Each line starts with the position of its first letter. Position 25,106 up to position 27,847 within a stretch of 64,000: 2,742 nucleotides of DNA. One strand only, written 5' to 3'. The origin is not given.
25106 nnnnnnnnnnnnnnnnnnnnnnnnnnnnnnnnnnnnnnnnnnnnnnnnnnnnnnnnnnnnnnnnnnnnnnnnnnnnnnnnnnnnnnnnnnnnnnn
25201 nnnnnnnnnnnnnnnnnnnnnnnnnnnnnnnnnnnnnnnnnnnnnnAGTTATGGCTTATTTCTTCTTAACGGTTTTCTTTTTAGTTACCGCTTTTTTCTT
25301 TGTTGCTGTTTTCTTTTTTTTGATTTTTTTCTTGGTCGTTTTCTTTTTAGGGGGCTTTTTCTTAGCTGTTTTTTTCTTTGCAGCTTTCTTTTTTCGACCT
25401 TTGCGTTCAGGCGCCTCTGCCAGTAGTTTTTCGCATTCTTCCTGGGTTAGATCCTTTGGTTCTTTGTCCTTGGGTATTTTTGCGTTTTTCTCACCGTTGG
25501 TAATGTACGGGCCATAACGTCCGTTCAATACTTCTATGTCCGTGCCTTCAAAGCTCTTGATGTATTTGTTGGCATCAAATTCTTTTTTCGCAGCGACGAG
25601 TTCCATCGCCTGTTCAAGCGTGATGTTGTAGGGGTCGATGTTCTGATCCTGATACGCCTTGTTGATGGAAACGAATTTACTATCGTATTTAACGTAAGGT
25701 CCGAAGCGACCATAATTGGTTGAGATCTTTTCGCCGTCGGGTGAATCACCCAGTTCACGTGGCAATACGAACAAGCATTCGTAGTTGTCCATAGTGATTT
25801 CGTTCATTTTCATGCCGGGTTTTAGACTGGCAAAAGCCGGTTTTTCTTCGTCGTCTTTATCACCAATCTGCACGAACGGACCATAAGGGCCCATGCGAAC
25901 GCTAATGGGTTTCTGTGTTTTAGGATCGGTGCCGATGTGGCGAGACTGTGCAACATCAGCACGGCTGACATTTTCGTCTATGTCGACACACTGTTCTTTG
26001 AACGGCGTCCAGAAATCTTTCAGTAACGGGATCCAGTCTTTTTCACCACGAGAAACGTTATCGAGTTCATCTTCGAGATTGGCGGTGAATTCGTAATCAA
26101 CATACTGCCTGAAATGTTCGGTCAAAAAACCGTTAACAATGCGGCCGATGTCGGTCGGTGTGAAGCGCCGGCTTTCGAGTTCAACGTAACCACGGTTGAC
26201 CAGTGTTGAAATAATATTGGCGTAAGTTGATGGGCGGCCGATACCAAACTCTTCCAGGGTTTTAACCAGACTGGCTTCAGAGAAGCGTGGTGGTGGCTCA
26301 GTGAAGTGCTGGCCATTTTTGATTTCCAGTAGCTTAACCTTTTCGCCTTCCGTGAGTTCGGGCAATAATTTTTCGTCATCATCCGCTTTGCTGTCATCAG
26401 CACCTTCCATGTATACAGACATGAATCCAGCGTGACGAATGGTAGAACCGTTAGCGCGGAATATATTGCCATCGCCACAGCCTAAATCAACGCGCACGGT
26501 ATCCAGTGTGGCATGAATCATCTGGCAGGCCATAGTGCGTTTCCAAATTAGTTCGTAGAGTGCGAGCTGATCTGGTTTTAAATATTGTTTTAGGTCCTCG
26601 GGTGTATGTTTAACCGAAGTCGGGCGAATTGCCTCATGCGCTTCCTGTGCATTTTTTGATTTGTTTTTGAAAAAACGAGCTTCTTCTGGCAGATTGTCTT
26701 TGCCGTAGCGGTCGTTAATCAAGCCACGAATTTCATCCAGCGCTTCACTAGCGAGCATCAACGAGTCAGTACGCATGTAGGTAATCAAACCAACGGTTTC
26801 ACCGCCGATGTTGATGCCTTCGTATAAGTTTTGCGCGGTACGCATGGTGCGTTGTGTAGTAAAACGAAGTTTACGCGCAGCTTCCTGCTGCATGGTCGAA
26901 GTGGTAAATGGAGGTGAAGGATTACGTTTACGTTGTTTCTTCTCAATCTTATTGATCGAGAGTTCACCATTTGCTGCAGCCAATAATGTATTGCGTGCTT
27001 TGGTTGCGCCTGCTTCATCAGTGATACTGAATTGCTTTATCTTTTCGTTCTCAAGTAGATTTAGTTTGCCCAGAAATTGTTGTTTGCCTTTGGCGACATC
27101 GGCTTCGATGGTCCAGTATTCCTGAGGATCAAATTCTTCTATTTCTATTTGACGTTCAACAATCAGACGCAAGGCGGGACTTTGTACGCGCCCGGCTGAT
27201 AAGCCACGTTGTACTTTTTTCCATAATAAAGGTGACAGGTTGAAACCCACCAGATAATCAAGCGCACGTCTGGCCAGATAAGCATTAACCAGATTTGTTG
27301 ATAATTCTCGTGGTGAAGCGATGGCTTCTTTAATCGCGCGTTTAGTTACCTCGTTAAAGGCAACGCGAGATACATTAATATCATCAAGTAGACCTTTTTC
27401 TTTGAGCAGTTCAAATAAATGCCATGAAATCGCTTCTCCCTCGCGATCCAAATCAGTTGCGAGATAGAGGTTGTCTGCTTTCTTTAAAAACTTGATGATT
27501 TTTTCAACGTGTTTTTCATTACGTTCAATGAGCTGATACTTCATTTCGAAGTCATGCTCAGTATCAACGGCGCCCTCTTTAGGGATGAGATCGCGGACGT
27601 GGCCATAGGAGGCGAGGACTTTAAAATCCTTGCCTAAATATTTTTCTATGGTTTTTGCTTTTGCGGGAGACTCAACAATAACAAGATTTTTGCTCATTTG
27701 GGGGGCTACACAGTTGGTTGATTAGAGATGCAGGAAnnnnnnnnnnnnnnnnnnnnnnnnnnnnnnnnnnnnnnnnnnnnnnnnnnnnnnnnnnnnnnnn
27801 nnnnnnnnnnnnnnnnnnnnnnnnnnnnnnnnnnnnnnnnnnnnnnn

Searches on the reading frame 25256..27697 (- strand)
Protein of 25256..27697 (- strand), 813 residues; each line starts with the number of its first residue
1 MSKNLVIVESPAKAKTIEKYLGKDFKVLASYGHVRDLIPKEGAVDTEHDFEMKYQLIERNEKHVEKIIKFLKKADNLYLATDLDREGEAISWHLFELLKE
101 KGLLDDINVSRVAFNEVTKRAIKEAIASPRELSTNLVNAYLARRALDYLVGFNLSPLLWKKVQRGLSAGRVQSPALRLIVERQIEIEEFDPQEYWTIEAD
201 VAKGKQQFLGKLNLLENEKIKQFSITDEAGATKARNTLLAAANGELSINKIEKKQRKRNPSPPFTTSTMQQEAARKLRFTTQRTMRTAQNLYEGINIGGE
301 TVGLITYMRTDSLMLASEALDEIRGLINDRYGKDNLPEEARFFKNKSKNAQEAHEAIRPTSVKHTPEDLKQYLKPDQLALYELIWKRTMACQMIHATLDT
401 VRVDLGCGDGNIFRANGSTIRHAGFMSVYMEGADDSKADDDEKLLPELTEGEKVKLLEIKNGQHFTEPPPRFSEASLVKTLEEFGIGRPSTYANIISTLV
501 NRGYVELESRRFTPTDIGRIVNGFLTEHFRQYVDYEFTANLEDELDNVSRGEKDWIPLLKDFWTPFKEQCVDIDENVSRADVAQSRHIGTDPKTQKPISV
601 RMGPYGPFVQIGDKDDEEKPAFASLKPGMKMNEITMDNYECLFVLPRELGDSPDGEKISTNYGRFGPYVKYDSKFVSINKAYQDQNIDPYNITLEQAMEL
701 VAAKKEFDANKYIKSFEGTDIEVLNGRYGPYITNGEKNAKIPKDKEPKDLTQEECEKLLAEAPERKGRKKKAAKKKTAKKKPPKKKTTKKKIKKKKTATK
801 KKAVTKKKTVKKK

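Call 21: search_protein_families(library=ncbifam, proteins=[window:25256-27697:-], max_evalue=1e-10)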
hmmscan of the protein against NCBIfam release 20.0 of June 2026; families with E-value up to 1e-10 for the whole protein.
window:25256-27697:- (813 aa): 12 families
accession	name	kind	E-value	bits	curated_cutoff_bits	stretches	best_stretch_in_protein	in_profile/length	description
NF006451.0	PRK08780.1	equivalog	0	1309.2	1265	1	1-811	1-808/824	DNA topoisomerase I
TIGR01051.1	topA_bact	equivalog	2.2e-230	766.9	456.4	1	5-616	1-624/632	type I DNA topoisomerase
NF004966.0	PRK06319.1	equivalog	2.7e-177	591.5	868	1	1-571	1-578/862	DNA topoisomerase I/SWI domain fusion protein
TIGR01054.1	rgy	equivalog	9.6e-89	298.3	471.7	1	55-565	700-1168/1172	reverse gyrase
TIGR01057.1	topA_arch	equivalog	4.1e-77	259.8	458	1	22-552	37-547/618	DNA topoisomerase I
NF005829.0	PRK07726.1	subfamily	5.3e-75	253.4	597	1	51-581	70-600/669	DNA topoisomerase 3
NF004438.0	PRK05776.1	equivalog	5.4e-73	246.3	793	1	23-553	49-562/677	DNA topoisomerase I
NF005555.0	PRK07220.1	equivalog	3.1e-66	224.2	635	1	59-552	83-547/740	DNA topoisomerase I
NF011532.0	PRK14973.1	equivalog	6.6e-63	212.8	930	1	61-553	84-547/936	DNA topoisomerase I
TIGR01056.1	topB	subfamily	4.4e-62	210.5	515.75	1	52-562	73-589/706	DNA topoisomerase III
NF006032.0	PRK08173.1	equivalog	2.4e-39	134.7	1058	1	55-553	76-588/863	DNA topoisomerase III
NF011313.0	PRK14724.1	equivalog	1.1e-22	79.6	1088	1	57-515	82-569/988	DNA topoisomerase III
